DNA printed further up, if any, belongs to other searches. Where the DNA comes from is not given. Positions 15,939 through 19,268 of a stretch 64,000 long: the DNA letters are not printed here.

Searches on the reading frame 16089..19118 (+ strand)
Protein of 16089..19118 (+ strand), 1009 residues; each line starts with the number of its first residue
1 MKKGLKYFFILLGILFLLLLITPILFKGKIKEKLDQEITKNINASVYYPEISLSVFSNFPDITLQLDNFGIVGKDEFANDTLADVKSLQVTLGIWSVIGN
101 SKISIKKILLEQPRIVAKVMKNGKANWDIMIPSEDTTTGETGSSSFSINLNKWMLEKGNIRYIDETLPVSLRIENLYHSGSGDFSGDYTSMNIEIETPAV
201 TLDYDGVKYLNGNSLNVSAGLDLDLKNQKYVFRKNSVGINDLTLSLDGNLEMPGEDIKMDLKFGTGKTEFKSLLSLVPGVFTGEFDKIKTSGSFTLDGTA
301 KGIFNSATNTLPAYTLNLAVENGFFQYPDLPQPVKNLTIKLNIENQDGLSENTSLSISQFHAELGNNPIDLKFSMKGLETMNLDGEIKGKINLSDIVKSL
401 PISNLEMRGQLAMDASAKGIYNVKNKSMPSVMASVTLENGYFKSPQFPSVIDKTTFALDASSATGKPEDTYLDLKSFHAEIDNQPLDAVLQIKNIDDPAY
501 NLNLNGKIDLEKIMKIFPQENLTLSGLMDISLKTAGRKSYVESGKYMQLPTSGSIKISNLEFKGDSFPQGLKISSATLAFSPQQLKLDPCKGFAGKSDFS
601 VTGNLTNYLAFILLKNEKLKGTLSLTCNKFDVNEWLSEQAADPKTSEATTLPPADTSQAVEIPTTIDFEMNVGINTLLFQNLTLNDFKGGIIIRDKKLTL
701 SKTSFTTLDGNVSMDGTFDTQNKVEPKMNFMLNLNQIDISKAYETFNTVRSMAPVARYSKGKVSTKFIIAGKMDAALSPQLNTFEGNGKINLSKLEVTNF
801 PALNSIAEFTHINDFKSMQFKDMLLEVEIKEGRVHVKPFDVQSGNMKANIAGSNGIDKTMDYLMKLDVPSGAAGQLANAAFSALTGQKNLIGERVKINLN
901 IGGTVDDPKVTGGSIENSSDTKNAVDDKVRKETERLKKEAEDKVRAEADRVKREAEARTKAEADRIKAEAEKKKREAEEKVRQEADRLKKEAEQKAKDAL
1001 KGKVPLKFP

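Call 51: search_protein_families(library=pfam, proteins=[window:16089-19118:+], max_evalue=0.00001)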
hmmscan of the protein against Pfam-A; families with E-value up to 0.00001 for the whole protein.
window:16089-19118:+ (1009 aa): 1 family
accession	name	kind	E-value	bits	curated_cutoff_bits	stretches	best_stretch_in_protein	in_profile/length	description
PF05170.20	AsmA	-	2.1e-15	57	29.8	1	1-176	1-185/607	AsmA family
